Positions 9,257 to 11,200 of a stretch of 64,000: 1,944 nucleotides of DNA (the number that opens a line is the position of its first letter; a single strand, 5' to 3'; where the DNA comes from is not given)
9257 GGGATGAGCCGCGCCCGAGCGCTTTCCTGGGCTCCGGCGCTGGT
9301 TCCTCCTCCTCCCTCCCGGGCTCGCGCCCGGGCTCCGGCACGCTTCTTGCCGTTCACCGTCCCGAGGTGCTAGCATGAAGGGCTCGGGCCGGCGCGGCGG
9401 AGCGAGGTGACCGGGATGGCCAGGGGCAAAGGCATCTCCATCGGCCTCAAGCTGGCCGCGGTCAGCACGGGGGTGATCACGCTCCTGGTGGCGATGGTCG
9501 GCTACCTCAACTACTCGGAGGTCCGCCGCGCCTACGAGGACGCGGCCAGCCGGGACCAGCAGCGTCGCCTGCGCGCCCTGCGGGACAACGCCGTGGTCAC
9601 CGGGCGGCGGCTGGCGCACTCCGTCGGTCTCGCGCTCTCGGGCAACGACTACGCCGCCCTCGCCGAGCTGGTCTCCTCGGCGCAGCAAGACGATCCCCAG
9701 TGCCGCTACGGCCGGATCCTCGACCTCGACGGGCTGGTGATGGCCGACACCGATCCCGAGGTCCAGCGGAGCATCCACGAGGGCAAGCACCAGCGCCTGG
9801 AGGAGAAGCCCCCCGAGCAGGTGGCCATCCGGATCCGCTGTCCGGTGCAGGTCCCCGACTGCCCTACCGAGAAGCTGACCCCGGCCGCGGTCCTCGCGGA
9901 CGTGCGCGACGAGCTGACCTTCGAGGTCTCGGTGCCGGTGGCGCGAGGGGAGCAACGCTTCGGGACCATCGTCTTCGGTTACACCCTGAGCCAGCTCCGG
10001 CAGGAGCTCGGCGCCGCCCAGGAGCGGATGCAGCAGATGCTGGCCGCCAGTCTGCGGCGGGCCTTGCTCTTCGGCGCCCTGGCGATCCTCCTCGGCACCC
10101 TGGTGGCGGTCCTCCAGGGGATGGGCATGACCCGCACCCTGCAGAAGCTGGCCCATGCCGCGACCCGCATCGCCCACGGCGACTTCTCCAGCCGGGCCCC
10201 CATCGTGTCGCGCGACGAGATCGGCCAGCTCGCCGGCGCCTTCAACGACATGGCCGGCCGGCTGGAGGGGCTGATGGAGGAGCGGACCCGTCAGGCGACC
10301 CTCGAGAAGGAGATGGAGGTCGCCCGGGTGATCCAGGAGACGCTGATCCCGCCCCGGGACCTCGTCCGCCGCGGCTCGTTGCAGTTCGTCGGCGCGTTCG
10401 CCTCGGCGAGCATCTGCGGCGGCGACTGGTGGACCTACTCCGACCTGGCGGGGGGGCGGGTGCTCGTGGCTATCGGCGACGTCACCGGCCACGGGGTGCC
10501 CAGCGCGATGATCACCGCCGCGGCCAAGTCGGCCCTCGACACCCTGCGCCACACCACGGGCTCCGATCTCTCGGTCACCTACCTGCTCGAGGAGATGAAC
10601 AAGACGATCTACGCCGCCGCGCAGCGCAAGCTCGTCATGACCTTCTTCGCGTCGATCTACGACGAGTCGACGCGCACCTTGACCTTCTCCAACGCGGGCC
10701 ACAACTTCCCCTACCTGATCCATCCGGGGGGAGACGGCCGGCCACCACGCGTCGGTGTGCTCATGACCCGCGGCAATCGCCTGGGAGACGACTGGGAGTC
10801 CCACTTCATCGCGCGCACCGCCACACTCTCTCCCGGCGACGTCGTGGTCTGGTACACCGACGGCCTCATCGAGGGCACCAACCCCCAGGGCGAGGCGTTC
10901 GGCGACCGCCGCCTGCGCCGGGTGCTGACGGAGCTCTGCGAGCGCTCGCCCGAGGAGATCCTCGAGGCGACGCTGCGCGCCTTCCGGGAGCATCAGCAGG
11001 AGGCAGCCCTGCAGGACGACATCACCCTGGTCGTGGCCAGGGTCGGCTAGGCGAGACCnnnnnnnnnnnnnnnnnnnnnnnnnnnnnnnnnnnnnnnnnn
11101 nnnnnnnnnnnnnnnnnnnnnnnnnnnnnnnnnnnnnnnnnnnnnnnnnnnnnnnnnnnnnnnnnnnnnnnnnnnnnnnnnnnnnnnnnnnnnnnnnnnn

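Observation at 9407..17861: Chain of translationally coupled signalling genes: HAMP-PP2C phosphatase, TPR protein, secreted PBP-like protein, REC/GHKL-like protein, zinc-ribbon Ser/Thr kinase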

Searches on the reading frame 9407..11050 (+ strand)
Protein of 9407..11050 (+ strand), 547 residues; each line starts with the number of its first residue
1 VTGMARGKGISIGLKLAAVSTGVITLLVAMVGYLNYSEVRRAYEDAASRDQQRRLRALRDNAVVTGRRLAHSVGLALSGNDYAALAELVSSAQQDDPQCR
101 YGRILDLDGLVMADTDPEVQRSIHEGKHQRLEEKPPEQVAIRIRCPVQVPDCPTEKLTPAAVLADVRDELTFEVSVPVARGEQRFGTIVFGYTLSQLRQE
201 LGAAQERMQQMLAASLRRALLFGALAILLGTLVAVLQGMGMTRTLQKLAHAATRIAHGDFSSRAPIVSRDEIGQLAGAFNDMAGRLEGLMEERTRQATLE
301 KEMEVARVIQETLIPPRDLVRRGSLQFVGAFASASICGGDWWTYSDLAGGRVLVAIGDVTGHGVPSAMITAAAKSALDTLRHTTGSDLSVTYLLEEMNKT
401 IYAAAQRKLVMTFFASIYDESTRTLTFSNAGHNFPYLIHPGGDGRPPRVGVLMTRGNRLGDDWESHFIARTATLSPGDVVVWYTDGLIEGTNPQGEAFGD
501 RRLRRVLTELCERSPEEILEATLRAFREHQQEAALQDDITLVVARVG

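Call 4: search_protein_families(library=pfam, proteins=[window:9407-11050:+], max_evalue=0.01)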
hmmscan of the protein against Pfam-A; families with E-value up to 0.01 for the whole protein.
window:9407-11050:+ (547 aa): 3 families
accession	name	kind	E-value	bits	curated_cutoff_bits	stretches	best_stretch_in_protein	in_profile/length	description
PF07228.17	SpoIIE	-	1.3e-42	146.3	25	1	349-546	2-191/192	Stage II sporulation protein E (SpoIIE)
PF00672.30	HAMP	-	3.7e-15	56.4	25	1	241-287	6-52/53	HAMP domain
PF09976.15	TPR_21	-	0.0007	19.8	25.5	1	18-94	10-86/193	Tetratricopeptide repeat-like domain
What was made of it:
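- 9407..11050 (+): g1: membrane sensor phosphatase with the layout TM, periplasmic domain (~36-215), TM, HAMP, SpoIIE/PP2C. The likely true start is ATG 9416. Pfam HAMP 3.7e-15 and SpoIIE 1.3e-42 (call 4).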

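Call 5: search_protein_families(library=ncbifam, proteins=[window:9407-11050:+], max_evalue=0.01)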
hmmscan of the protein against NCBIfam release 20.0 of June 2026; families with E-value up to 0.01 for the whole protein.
window:9407-11050:+ (547 aa): 24 families
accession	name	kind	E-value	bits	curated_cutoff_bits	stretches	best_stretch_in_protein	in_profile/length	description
NF038263.1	prot_phos_SiaA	equivalog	3.9e-27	95.1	700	1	211-546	307-657/658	biofilm regulation protein phosphatase SiaA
NF033092.0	HK_WalK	equivalog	8.8e-13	47.7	725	1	224-290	184-250/594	cell wall metabolism sensor histidine kinase WalK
NF012163.2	BaeS_SmeS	equivalog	8.1e-11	41.5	500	1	217-293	164-240/457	sensor histidine kinase efflux regulator BaeS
NF007837.0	PRK10549.1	equivalog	3.8e-10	39.1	603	1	218-289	165-236/466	envelope stress sensor histidine kinase BaeS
NF053592.1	HK_near_YfiR_like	equivalog_domain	1.3e-09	37.9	194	1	176-285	122-220/223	sensor histidine kinase, YfiR-like protein-associated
NF040691.1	MtrAB_MtrB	equivalog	6e-09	35.4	450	1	129-289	111-260/507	MtrAB system histidine kinase MtrB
NF058645.1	MCPCtpMPsAe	equivalog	3.7e-08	32.6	900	1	194-293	182-283/558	methyl-accepting chemotaxis protein CtpM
TIGR02865.1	spore_II_E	equivalog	6.7e-08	31.1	490.8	1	337-546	566-763/764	stage II sporulation protein E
NF041210.1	his_kin_PieS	equivalog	1.8e-07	30.5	850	1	173-301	134-251/474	two component system sensor histidine kinase PieS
NF045911.1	TCSHisKinNblS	equivalog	6.3e-07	28.1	1000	1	229-301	193-265/621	two-component system sensor histidine kinase NblS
NF045900.1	HisKinCpxALeg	equivalog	1.9e-06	26.9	800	1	224-295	159-233/451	two-component system sensor histidine kinase CpxA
NF041732.1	hist_kin_CseC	equivalog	2.7e-06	26.8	700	1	210-297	123-216/424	two-component system sensor histidine kinase CseC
NF008312.0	PRK11100.1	equivalog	4.5e-06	25.7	356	1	203-288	168-252/477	two-component system sensor histidine kinase CreC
TIGR01386.1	cztS_silS_copS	subfamily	7.3e-06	25.2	292.55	1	201-288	148-236/457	heavy metal sensor histidine kinase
NF012226.0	AdeS_HK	equivalog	9.2e-06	25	500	1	219-290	58-135/353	two-component sensor histidine kinase AdeS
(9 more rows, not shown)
